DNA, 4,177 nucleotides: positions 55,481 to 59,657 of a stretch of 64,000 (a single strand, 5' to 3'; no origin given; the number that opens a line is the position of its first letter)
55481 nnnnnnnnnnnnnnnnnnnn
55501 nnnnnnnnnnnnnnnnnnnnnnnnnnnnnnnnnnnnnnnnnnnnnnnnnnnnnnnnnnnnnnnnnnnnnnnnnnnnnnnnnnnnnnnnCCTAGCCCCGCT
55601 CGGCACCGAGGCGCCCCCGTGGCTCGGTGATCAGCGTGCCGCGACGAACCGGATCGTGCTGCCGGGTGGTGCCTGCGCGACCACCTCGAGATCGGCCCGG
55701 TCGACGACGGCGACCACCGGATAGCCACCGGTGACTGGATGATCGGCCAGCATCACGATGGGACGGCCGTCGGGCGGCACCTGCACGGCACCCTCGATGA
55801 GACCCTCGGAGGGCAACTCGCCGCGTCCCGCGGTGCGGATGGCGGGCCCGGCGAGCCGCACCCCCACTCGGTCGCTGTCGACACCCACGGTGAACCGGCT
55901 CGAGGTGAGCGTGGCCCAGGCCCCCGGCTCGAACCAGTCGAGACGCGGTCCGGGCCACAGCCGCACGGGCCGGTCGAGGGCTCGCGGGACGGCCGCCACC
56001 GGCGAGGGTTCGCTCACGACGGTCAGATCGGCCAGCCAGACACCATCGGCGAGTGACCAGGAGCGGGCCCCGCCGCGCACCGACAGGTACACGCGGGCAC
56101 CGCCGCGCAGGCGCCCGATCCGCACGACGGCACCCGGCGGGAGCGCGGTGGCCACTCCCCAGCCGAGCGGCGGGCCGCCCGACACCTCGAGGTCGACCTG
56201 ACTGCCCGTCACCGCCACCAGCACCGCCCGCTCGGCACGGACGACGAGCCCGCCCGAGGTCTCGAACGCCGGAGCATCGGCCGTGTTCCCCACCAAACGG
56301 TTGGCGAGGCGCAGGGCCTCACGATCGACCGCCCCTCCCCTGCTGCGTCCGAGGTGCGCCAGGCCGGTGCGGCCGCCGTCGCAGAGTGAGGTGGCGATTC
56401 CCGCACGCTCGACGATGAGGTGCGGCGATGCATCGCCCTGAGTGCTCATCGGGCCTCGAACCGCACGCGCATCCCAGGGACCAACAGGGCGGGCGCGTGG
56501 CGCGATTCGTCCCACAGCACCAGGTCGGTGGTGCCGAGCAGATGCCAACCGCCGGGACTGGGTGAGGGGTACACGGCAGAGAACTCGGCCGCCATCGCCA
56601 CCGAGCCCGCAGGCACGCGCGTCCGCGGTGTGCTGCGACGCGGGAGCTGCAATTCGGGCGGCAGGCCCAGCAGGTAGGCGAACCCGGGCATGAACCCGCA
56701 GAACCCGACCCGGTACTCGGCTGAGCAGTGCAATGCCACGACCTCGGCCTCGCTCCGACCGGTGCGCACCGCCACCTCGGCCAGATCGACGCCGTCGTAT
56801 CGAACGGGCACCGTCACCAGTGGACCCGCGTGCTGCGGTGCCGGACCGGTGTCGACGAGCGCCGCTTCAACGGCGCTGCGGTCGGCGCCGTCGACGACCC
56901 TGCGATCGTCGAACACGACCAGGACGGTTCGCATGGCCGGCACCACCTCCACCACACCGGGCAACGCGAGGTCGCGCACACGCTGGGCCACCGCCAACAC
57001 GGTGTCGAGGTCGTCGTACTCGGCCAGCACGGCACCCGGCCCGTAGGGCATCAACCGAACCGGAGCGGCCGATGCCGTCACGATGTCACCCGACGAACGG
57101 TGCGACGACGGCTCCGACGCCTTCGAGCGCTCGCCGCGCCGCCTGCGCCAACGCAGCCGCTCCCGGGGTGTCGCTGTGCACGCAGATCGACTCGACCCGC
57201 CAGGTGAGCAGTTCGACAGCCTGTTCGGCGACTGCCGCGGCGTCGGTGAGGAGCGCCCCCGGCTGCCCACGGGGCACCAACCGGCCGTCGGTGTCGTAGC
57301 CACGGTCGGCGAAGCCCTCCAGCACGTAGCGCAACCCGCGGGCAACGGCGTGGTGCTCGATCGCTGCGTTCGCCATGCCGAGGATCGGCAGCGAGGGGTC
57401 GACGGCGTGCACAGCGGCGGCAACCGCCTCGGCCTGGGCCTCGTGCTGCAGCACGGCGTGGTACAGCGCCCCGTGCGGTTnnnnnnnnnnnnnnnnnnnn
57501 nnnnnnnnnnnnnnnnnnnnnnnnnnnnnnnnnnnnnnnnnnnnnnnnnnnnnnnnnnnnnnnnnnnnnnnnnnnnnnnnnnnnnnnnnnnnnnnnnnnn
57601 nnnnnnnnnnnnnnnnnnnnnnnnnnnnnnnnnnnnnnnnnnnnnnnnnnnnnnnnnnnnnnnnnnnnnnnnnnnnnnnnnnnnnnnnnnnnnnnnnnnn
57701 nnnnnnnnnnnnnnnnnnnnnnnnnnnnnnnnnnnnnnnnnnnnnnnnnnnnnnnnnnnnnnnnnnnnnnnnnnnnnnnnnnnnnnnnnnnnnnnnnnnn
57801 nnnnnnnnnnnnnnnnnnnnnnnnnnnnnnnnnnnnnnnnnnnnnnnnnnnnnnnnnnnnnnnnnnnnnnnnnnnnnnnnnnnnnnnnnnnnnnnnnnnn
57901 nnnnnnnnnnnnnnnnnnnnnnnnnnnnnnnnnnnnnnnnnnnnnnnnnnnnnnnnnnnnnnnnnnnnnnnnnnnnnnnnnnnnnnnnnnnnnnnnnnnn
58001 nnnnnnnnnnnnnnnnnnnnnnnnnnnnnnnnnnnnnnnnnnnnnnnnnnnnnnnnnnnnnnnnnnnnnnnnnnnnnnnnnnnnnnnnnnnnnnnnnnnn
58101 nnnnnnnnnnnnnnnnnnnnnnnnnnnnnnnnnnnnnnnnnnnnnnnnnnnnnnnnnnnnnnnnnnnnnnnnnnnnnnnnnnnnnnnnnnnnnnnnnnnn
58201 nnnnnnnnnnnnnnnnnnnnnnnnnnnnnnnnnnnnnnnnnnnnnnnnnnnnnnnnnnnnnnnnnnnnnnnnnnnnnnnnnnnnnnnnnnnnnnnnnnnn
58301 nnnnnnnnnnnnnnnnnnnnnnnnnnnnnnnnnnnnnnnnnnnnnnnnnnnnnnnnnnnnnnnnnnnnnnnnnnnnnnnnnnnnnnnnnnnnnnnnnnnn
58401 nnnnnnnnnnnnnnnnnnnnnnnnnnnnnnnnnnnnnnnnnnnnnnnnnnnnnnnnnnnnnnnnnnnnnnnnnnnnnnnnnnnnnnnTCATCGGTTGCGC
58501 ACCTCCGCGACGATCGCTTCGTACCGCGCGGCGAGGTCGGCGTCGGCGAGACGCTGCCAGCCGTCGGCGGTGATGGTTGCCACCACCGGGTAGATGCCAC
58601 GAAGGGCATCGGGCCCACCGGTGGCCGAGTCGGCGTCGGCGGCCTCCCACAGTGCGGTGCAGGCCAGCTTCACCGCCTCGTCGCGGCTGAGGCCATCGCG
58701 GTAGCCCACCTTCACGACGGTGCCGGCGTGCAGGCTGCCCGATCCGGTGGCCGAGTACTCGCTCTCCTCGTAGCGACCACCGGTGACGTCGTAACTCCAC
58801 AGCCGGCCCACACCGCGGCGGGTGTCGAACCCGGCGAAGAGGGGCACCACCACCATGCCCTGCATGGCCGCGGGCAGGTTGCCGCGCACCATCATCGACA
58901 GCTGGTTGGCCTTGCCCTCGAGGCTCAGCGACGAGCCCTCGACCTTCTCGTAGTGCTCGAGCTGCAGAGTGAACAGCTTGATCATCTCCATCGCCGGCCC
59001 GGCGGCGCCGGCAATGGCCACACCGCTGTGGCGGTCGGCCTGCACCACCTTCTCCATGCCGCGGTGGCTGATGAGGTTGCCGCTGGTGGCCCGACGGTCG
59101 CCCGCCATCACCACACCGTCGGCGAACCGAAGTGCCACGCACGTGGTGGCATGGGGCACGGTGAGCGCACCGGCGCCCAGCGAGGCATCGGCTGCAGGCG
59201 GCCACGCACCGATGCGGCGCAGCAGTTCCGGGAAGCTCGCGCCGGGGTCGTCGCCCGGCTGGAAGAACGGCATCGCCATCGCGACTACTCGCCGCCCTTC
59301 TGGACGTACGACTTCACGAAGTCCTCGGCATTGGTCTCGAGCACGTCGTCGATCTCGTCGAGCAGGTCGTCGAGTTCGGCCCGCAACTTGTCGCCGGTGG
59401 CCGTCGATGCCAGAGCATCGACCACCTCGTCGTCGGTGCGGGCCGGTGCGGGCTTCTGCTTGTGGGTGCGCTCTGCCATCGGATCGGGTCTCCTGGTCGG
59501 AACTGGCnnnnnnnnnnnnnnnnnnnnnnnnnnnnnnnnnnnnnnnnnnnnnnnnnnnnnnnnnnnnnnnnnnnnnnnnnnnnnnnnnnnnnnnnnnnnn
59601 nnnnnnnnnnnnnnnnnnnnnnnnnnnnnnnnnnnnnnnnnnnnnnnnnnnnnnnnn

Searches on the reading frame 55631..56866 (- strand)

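Call 8: search_protein_families(library=pfam, proteins=[window:55631-56866:-])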
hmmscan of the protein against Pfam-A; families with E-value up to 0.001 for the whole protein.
window:55631-56866:- (411 aa): 1 family
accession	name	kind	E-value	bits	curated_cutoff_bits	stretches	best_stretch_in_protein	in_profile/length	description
PF02626.20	CT_A_B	-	6.3e-60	203.5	25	2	292-408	147-260/261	Carboxyltransferase domain, subdomain A and B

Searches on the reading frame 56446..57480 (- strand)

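Call 13: search_protein_families(library=pfam, proteins=[window:56446-57480:-], max_evalue=0.01)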
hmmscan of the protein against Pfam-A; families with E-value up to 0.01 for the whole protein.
window:56446-57480:- (344 aa): 1 family
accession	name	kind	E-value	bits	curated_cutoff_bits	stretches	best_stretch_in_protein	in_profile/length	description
PF02682.21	CT_C_D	-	7.3e-61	205.8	22.1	1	142-333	2-202/202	Carboxyltransferase domain, subdomain C and D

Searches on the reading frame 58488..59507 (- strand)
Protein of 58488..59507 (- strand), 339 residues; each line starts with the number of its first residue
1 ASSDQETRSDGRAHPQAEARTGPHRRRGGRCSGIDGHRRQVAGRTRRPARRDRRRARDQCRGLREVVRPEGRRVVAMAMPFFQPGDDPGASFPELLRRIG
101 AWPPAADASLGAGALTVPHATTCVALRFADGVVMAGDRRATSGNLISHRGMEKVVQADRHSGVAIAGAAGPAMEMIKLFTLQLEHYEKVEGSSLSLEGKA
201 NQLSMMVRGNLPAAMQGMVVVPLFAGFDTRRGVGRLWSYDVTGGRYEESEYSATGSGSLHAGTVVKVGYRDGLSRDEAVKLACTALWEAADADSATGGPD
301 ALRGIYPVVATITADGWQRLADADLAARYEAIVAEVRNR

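Call 13: search_protein_families(library=pfam, proteins=[window:58488-59507:-], max_evalue=0.01)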
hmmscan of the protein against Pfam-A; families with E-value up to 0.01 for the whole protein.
window:58488-59507:- (339 aa): 1 family
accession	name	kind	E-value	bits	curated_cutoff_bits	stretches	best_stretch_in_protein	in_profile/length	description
PF00227.31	Proteasome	-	8.1e-36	123.9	22.4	1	118-298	2-182/189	Proteasome subunit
